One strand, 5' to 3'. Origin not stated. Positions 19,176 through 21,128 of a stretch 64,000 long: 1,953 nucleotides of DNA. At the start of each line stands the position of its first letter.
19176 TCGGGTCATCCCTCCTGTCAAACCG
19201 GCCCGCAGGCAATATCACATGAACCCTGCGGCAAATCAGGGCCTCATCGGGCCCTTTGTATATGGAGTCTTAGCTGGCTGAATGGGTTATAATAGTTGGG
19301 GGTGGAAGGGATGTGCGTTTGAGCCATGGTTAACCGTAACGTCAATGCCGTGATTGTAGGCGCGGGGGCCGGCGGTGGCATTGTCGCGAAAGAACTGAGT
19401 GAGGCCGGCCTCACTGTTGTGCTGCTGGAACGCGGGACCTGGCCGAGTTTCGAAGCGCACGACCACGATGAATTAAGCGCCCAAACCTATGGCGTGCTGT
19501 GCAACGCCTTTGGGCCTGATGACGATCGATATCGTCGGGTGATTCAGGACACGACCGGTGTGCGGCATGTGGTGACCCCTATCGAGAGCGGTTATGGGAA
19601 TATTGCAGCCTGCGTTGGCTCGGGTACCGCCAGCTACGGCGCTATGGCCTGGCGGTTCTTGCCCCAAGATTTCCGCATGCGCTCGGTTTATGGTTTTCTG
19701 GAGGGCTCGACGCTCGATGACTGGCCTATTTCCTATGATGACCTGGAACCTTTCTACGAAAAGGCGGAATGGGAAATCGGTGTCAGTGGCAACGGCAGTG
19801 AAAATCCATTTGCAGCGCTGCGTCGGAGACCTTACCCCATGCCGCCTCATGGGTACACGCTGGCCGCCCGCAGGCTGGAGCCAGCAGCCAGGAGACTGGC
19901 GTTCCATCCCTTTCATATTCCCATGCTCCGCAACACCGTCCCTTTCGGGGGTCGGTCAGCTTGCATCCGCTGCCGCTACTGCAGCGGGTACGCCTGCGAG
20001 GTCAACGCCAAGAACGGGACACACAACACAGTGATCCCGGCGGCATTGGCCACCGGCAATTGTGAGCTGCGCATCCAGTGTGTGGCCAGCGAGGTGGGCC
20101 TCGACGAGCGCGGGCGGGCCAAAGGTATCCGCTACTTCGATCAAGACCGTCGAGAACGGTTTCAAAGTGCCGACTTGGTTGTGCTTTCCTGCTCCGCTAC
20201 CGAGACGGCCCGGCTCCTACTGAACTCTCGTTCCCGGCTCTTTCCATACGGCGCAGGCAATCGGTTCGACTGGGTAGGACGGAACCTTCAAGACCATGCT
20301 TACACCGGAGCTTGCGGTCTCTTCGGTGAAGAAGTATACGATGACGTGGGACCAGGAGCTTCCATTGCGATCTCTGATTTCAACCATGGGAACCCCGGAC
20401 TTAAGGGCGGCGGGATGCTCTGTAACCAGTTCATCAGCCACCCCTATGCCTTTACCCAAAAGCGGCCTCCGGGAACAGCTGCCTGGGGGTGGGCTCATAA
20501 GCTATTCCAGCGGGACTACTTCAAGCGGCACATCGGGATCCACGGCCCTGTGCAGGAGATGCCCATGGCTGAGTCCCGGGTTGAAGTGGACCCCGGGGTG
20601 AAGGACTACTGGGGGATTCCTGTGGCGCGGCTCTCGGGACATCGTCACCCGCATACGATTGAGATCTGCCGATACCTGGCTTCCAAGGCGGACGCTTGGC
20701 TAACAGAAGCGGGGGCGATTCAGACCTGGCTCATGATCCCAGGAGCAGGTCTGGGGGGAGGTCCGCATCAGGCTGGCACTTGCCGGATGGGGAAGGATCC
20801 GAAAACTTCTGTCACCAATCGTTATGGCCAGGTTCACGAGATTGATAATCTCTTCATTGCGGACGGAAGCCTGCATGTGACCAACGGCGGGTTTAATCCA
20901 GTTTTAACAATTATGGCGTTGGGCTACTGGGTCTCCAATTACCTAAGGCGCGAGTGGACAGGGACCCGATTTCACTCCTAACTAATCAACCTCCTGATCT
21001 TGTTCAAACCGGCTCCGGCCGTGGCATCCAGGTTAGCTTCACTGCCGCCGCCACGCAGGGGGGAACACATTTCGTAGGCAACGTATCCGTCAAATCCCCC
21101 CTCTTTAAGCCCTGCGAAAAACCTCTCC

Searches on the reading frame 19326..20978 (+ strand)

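Call 61: search_protein_families(library=pfam, proteins=[window:19326-20978:+], max_evalue=0.01)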
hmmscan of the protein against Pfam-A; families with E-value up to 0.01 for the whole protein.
window:19326-20978:+ (551 aa): 7 families
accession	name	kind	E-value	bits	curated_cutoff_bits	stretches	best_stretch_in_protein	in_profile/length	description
PF05199.19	GMC_oxred_C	-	9.8e-19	68.7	24.6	1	414-533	2-139/139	GMC oxidoreductase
PF00732.25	GMC_oxred_N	-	5.2e-13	49.8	23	1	221-325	118-217/218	GMC oxidoreductase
PF13450.12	NAD_binding_8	-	0.00013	22.6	21.9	1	10-47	1-38/68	NAD(P)-binding Rossmann-like domain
PF01266.30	DAO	-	0.00052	20.1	27.9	1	8-45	2-39/353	FAD dependent oxidoreductase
PF01494.25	FAD_binding_3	-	0.00087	19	22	1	6-41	2-37/349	FAD binding domain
PF02558.23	ApbA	-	0.0058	16.7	22.2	0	9-38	2-31/150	Ketopantoate reductase PanE/ApbA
PF00890.30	FAD_binding_2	-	0.0094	15.6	20.4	0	8-37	2-31/414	FAD binding domain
